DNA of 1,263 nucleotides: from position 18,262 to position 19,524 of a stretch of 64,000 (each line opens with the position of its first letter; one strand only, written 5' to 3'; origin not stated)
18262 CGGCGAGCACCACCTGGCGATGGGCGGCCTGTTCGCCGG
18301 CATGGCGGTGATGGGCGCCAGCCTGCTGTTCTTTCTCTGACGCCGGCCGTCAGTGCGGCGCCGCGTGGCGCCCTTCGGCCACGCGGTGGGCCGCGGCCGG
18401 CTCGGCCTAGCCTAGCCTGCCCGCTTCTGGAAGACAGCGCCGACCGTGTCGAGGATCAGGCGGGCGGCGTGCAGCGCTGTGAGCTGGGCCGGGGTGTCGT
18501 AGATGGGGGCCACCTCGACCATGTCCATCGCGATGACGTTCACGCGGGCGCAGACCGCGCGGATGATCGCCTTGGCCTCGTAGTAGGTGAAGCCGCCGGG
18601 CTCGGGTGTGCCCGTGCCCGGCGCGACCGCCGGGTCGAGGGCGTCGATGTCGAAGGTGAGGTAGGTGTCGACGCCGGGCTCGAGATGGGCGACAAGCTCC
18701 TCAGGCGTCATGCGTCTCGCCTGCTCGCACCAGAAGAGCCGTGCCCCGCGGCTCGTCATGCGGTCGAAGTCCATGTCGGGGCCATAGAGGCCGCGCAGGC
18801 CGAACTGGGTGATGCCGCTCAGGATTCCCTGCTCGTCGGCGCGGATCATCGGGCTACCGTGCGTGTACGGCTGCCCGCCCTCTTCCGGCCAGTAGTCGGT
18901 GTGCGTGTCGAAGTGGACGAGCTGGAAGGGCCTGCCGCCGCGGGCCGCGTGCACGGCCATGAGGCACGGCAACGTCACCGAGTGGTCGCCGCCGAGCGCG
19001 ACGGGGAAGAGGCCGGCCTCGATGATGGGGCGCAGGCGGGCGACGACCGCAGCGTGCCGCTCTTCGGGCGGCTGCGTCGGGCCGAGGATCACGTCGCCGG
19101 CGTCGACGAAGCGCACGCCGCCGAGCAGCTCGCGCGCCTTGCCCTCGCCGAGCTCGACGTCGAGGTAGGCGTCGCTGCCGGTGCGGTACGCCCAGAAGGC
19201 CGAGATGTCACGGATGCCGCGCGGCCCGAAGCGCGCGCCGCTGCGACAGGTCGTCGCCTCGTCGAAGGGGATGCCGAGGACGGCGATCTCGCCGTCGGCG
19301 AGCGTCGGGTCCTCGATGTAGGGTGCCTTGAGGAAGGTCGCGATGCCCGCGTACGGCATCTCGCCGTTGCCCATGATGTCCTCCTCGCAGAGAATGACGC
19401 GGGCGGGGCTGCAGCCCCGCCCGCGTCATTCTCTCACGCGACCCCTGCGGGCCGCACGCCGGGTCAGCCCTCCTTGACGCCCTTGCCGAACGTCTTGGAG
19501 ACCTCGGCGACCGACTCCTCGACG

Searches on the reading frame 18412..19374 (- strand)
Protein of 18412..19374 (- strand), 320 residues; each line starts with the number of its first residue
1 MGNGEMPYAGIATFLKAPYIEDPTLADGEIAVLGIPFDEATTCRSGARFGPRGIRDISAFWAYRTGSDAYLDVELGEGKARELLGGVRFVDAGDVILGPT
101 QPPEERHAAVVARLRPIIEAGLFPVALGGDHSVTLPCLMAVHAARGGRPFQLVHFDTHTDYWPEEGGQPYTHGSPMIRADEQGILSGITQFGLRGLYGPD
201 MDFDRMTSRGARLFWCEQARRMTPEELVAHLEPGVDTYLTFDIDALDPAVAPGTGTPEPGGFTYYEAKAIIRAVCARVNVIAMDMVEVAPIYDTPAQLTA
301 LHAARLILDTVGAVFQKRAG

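Call 6: search_protein_families(library=pfam, proteins=[window:18412-19374:-])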
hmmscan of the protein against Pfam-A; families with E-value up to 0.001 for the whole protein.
window:18412-19374:- (320 aa): 1 family
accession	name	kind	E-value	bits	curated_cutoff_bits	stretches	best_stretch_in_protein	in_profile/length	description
PF00491.26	Arginase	-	3e-72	243.9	22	1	29-309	2-276/280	Arginase family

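Call 7: search_protein_families(library=ncbifam, proteins=[window:18412-19374:-])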
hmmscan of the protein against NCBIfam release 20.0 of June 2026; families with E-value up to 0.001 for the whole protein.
window:18412-19374:- (320 aa): 5 families
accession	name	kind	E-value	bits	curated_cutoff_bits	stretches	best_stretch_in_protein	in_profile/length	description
NF002564.0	PRK02190.1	subfamily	6.8e-66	222.5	302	1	7-317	14-304/307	agmatinase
TIGR01230.1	agmatinase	equivalog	1.1e-53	182.7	174.3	1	21-311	6-273/275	agmatinase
TIGR01227.1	hutG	equivalog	3.5e-26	92.1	229.15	1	28-310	35-305/307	formimidoylglutamase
TIGR01229.1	rocF_arginase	equivalog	1.3e-20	73.9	227.6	1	228-295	211-278/300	arginase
NF010347.0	PRK13775.1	equivalog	8.5e-06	25.2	381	1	231-309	245-322/331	formimidoylglutamase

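Call 11: find_encoding_contigs(protein=window:18412-19374:-, flank=4000, max_places=10)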
Protein window:18412-19374:- (320 aa): no gene with exactly this product is on record in the collection.

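Call 12: find_homologous_proteins(query=window:18412-19374:-, max_evalue=1e-40)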
Query window:18412-19374:- (320 aa): 3085 proteins with E <= 1e-40 among 8000 candidates; the best 120 are listed.
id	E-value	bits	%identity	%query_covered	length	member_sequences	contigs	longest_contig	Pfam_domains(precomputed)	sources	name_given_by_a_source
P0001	3.5e-215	731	100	100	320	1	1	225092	PF00491.27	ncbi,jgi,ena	-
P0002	2.4e-189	646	88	99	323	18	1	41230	PF00491.27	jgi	-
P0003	2.3e-188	643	87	100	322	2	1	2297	PF00491.27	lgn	-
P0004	7.2e-188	642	87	100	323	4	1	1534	PF00491.27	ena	-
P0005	3.9e-185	633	86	100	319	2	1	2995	PF00491.27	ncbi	-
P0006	2.5e-184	630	85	99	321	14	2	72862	PF00491.27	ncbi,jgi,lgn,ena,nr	ncbi:MAG TPA: agmatinase [Thermoleophilia bacterium]|nr:agmatinase [Thermoleophilia bacterium]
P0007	6.4e-184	629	85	100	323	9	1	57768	PF00491.27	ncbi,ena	-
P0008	1.9e-183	627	85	99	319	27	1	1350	PF00491.27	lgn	-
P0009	6.5e-182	622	83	100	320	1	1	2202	PF00491.27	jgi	jgi:agmatinase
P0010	2.5e-181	620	83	98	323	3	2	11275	PF00491.27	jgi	jgi:agmatinase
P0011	5.5e-180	616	83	99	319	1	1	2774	PF00491.27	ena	-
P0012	7.4e-180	615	82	100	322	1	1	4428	PF00491.27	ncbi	-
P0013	1.4e-178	611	82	100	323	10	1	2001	PF00491.27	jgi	-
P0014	5.6e-177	606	82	99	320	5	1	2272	PF00491.27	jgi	jgi:agmatinase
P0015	2.9e-175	600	81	99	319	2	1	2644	PF00491.27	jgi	jgi:agmatinase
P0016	3.5e-170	584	78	100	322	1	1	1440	PF00491.27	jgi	jgi:agmatinase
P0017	8.6e-167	572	77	99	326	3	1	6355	PF00491.27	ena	-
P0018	3.7e-160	551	77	98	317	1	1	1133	PF00491.27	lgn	-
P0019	1.3e-138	480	66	100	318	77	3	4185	PF00491.27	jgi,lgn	jgi:agmatinase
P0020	1.3e-138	480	66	100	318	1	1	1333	PF00491.27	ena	-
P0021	5.0e-138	478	67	100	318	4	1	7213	PF00491.27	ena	-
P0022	3.5e-137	475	65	100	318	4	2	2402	PF00491.27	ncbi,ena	-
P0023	1.1e-135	470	64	100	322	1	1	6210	PF00491.27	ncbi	-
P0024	5.9e-134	464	66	98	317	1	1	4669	PF00491.27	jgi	jgi:agmatinase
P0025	2.2e-133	463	66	98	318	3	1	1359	PF00491.27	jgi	jgi:agmatinase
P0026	4.1e-133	462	65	100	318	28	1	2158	PF00491.27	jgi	jgi:agmatinase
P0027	2.2e-132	459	65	100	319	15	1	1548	PF00491.27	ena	-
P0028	4.5e-132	458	64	100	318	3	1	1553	PF00491.27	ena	-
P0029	2.1e-130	453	65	100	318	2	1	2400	PF00491.27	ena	-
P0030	6.6e-130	451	64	100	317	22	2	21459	PF00491.27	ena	-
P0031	2.3e-129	449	65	98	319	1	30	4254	PF00491.27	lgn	-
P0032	3.4e-129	449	62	98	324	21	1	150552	PF00491.27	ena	-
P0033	4.0e-129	449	63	99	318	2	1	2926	PF00491.27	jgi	jgi:agmatinase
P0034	4.3e-129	448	64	98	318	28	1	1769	PF00491.27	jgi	-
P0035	7.5e-129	448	63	100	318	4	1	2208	PF00491.27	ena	-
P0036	8.1e-129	448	63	100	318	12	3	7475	PF00491.27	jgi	jgi:agmatinase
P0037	1.4e-128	447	64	100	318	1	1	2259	PF00491.27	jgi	jgi:agmatinase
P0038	2.2e-128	446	63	100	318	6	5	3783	PF00491.27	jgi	jgi:agmatinase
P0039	2.3e-128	446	63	98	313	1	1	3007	PF00491.27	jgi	jgi:agmatinase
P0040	3.3e-128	446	63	100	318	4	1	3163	PF00491.27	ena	-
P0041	3.4e-128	446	63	100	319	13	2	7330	PF00491.27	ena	-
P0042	3.4e-128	445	63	98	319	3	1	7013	PF00491.27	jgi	-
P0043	4.2e-128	445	63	100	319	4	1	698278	PF00491.27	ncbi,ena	-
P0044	4.5e-128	445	63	100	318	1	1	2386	PF00491.27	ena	-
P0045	7.1e-128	444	62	99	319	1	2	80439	PF00491.27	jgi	-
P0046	8.8e-128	444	62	98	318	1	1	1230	PF00491.27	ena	-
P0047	1.5e-127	443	63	100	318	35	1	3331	PF00491.27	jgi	jgi:agmatinase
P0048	3.9e-127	442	63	100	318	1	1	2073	PF00491.27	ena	-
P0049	5.3e-127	442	65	98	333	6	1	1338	PF00491.27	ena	-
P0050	6.0e-127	441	63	98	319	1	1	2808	PF00491.27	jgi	jgi:agmatinase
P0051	6.1e-127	441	60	99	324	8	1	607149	PF00491.27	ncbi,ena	-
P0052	7.2e-127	441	64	100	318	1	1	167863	PF00491.27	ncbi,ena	-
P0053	7.2e-127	441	62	99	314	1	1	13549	PF00491.27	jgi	jgi:agmatinase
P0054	2.3e-126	439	62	100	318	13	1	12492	PF00491.27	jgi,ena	-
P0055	3.4e-126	439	62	100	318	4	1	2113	PF00491.27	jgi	-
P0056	4.4e-126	439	62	98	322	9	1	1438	PF00491.27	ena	-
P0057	1.1e-125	437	61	100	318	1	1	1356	PF00491.27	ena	-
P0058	1.3e-125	437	62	99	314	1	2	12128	PF00491.27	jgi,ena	-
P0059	1.4e-125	437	61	100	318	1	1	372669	PF00491.27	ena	-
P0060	2.1e-125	436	61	99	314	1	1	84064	PF00491.27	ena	-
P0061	2.6e-125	436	61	100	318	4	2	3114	PF00491.27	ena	-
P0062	3.4e-125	436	61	99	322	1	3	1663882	PF00491.27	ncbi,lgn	-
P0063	4.4e-125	435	61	100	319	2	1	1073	PF00491.27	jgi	-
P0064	4.9e-125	435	61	100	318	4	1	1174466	PF00491.27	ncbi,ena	-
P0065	5.9e-125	435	61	100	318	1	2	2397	PF00491.27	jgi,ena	-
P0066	7.2e-125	435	62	98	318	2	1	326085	PF00491.27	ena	-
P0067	1.0e-124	434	61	99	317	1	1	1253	PF00491.27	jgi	jgi:agmatinase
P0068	2.1e-124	433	60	100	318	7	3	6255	PF00491.27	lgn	-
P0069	2.3e-124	433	62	98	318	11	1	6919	PF00491.27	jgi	jgi:agmatinase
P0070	2.5e-124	433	61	100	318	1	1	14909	PF00491.27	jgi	jgi:agmatinase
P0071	4.1e-124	432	62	100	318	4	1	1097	PF00491.27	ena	-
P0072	6.7e-124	431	61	98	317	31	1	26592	PF00491.27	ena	-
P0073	1.2e-123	431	61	100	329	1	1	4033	PF00491.27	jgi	jgi:agmatinase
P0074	1.3e-123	430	61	99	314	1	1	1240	PF00491.27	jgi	-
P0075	1.9e-123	430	59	99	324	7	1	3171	PF00491.27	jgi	-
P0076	2.2e-123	430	61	98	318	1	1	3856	PF00491.27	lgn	-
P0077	2.6e-123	429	59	99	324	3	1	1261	PF00491.27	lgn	-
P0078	4.0e-123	429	60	99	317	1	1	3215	PF00491.27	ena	-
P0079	4.8e-123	429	60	100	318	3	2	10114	PF00491.27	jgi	jgi:agmatinase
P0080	5.6e-123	428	60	99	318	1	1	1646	PF00491.27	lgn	-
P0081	8.4e-123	428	61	98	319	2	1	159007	PF00491.27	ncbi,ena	-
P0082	1.3e-122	427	62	98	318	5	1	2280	PF00491.27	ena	-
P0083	1.4e-122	427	61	100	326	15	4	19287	PF00491.27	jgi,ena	-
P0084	2.8e-122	426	60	100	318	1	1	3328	PF00491.27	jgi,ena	-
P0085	3.0e-122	426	61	99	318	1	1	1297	PF00491.27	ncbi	-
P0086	3.1e-122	426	61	98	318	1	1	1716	PF00491.27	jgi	jgi:agmatinase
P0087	3.8e-122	426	59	100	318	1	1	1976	PF00491.27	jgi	jgi:agmatinase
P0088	3.9e-122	426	62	98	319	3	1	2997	PF00491.27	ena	-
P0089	4.3e-122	425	60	99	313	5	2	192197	PF00491.27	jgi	jgi:agmatinase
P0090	5.2e-122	425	61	98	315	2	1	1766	PF00491.27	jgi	jgi:agmatinase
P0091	6.0e-122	425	61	100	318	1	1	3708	PF00491.27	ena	-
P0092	1.4e-121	424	62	98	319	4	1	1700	PF00491.27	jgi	jgi:agmatinase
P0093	1.7e-121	423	60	100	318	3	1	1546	PF00491.27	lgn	-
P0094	1.8e-121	423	59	100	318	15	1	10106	PF00491.27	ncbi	-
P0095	2.6e-121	423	59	98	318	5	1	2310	PF00491.27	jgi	jgi:agmatinase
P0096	3.5e-121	422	60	100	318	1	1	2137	PF00491.27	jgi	-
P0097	5.8e-121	422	59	100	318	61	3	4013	PF00491.27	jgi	jgi:agmatinase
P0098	6.3e-121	422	61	98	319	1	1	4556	PF00491.27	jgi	jgi:agmatinase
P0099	7.7e-121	421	59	100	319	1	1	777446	PF00491.27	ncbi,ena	-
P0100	9.4e-121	421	61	98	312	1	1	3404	PF00491.27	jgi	jgi:agmatinase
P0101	1.2e-120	421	60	100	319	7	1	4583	PF00491.27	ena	-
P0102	1.7e-120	420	61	98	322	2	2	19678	PF00491.27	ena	-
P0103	1.7e-120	420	58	99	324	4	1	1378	PF00491.27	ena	-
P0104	2.5e-120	420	61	98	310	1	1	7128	PF00491.27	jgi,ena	-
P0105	2.6e-120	420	61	98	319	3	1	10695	PF00491.27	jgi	-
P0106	5.9e-120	418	61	100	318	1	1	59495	PF00491.27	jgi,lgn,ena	-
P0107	6.4e-120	418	60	98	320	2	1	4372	PF00491.27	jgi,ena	-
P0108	9.2e-120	418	59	98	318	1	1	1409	PF00491.27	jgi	jgi:agmatinase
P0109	1.1e-119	418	58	98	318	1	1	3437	PF00491.27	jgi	jgi:agmatinase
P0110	2.7e-119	416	59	99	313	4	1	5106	PF00491.27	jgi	jgi:agmatinase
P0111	4.1e-119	416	58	100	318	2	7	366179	PF00491.27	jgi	jgi:agmatinase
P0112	4.3e-119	416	58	100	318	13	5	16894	PF00491.27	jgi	jgi:agmatinase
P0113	6.7e-119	415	58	100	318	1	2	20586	PF00491.27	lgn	-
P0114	7.3e-119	415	60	99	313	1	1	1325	PF00491.27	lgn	-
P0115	8.5e-119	415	60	98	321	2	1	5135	PF00491.27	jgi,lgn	jgi:agmatinase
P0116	1.2e-118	414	60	98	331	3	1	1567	PF00491.27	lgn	-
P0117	1.2e-118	414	61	98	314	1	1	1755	PF00491.27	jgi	-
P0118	1.4e-118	414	59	100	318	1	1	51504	PF00491.27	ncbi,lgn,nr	ncbi:MAG: agmatinase [Actinobacteria bacterium]|nr:agmatinase [Actinomycetota bacterium]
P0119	1.8e-118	414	58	98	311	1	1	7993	PF00491.27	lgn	-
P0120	3.5e-118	413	58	98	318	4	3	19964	PF00491.27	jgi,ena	-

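Call 13: find_encoding_contigs(protein=P0001, flank=4000, max_places=4)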
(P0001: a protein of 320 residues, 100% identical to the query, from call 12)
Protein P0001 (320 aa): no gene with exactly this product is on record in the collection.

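Call 14: find_encoding_contigs(protein=P0002, flank=4000, max_places=4)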
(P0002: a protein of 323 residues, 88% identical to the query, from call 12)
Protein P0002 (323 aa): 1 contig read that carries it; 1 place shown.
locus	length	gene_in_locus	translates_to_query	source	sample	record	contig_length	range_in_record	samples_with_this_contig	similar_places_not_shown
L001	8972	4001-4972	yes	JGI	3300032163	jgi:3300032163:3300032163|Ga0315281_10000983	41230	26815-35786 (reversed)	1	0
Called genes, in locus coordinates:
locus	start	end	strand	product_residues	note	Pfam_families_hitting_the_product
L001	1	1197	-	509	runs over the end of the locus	PF00133:tRNA-synt_1, PF01406:tRNA-synt_1e (weak), PF09334:tRNA-synt_1g, PF00133:tRNA-synt_1 (weak)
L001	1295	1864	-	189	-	PF01613:Flavin_Reduct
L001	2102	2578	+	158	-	PF13404:HTH_AsnC-type, PF13412:HTH_24, PF22451:NirdL-like_HTH (weak), PF01037:AsnC_trans_reg, PF22482:AsnC_trans_reg_3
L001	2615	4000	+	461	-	PF00202:Aminotran_3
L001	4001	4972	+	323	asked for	PF00491:Arginase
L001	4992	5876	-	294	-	PF02574:S-methyl_trans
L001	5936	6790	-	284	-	PF00590:TP_methylase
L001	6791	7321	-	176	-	PF00583:Acetyltransf_1, PF13420:Acetyltransf_4 (weak)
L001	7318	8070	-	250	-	PF01209:Ubie_methyltran (weak), PF02353:CMAS (weak), PF03848:TehB (weak), PF13489:Methyltransf_23, PF13847:Methyltransf_31, PF08241:Methyltransf_11, PF08242:Methyltransf_12, PF13649:Methyltransf_25, +1 more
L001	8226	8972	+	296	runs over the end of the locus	PF01555:N6_N4_Mtase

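Call 15: find_encoding_contigs(protein=P0006, flank=4000, max_places=4)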
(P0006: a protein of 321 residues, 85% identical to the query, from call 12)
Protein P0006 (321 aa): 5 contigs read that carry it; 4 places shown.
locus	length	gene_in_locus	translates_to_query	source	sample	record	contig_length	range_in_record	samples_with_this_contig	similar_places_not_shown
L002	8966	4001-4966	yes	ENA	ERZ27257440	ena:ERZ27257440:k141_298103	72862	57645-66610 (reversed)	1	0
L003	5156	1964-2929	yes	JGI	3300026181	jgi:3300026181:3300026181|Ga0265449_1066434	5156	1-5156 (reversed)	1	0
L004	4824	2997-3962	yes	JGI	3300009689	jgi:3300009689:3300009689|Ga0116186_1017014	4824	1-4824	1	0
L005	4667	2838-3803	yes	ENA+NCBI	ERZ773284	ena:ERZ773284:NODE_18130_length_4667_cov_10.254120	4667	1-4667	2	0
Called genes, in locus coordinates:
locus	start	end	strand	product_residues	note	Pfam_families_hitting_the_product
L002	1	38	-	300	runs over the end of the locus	PF00398:RrnaAD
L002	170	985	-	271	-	PF01026:TatD_DNase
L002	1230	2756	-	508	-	PF00133:tRNA-synt_1, PF01406:tRNA-synt_1e (weak), PF09334:tRNA-synt_1g, PF00133:tRNA-synt_1 (weak), PF19303:Anticodon_3 (weak)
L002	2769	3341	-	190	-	PF01613:Flavin_Reduct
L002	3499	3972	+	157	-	PF13404:HTH_AsnC-type, PF13412:HTH_24, PF22451:NirdL-like_HTH (weak), PF01037:AsnC_trans_reg, PF22482:AsnC_trans_reg_3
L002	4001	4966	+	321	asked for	PF00491:Arginase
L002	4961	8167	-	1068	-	PF04851:ResIII, PF18766:SWI2_SNF2 (weak)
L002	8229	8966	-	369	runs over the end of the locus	PF13784:Fic_N, PF02661:Fic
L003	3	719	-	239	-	?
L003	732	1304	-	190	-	PF01613:Flavin_Reduct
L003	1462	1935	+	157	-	PF13404:HTH_AsnC-type, PF13412:HTH_24, PF22451:NirdL-like_HTH (weak), PF01037:AsnC_trans_reg, PF22482:AsnC_trans_reg_3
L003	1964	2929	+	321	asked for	PF00491:Arginase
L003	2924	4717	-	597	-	-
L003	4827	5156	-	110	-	?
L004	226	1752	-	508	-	PF00133:tRNA-synt_1, PF01406:tRNA-synt_1e (weak), PF09334:tRNA-synt_1g, PF00133:tRNA-synt_1 (weak), PF19303:Anticodon_3 (weak)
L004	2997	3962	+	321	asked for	PF00491:Arginase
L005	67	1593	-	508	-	PF00133:tRNA-synt_1, PF01406:tRNA-synt_1e (weak), PF09334:tRNA-synt_1g, PF00133:tRNA-synt_1 (weak), PF19303:Anticodon_3 (weak)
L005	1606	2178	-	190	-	PF01613:Flavin_Reduct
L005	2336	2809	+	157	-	PF13404:HTH_AsnC-type, PF13412:HTH_24, PF22451:NirdL-like_HTH (weak), PF01037:AsnC_trans_reg, PF22482:AsnC_trans_reg_3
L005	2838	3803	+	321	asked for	PF00491:Arginase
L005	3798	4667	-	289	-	?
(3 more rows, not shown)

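Call 16: find_encoding_contigs(protein=P0007, flank=4000, max_places=4)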
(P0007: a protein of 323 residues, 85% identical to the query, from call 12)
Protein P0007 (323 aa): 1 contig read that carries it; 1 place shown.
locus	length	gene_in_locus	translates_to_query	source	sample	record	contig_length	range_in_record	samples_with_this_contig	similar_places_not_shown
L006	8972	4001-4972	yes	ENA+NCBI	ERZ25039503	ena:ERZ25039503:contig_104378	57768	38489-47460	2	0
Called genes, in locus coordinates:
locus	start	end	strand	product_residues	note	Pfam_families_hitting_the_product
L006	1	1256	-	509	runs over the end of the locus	PF00133:tRNA-synt_1, PF01406:tRNA-synt_1e (weak), PF09334:tRNA-synt_1g, PF00133:tRNA-synt_1 (weak)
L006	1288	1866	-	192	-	PF01613:Flavin_Reduct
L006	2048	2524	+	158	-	PF13404:HTH_AsnC-type, PF13412:HTH_24, PF22451:NirdL-like_HTH, PF22482:AsnC_trans_reg_3, PF01037:AsnC_trans_reg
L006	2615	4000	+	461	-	PF00202:Aminotran_3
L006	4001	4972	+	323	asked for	PF00491:Arginase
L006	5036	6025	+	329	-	PF00753:Lactamase_B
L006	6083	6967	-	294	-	PF02574:S-methyl_trans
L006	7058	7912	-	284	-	PF00590:TP_methylase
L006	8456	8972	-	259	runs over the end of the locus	PF05175:MTS (weak), PF13489:Methyltransf_23, PF01209:Ubie_methyltran (weak), PF13847:Methyltransf_31, PF08241:Methyltransf_11, PF08242:Methyltransf_12, PF13649:Methyltransf_25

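Call 20: find_encoding_contigs(protein=P0003, flank=3000, max_places=4)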
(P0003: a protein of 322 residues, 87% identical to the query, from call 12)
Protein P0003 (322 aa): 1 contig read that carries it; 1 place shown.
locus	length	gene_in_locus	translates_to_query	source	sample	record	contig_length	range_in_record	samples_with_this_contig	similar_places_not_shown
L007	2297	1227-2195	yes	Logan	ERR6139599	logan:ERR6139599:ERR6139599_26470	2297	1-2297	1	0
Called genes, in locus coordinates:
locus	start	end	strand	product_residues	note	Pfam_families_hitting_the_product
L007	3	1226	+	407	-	?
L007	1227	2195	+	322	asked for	PF00491:Arginase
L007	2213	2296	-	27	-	?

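Call 21: find_encoding_contigs(protein=P0005, flank=3000, max_places=4)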
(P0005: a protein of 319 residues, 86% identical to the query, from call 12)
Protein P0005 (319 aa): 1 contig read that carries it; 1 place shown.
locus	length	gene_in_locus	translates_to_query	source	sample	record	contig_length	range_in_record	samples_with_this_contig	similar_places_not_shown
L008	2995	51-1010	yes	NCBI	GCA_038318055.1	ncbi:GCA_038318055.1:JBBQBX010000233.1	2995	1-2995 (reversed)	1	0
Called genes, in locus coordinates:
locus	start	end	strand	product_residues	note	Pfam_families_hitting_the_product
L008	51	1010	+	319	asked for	PF00491:Arginase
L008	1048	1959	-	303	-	PF02574:S-methyl_trans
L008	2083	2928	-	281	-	PF00590:TP_methylase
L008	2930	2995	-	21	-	?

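Call 38: list_cluster_members(proteins=[P0001, P0005])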
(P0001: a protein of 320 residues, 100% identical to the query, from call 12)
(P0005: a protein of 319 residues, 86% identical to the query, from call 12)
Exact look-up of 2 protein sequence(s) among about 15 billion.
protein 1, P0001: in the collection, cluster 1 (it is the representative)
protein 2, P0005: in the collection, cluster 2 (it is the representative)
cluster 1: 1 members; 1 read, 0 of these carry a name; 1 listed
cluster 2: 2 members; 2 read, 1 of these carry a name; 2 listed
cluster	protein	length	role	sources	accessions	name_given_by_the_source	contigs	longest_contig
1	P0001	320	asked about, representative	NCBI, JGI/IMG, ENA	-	-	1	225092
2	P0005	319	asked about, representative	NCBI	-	-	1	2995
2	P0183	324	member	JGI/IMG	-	agmatinase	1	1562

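Call 40: find_encoding_contigs(protein=P0183, flank=2000, max_places=4)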
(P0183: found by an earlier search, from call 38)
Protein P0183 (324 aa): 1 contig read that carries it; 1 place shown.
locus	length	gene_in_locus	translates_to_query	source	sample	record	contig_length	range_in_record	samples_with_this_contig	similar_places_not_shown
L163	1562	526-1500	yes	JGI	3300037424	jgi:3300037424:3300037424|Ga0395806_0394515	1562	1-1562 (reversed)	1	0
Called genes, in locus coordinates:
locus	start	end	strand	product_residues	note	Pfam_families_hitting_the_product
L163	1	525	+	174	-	?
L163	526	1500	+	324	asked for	PF00491:Arginase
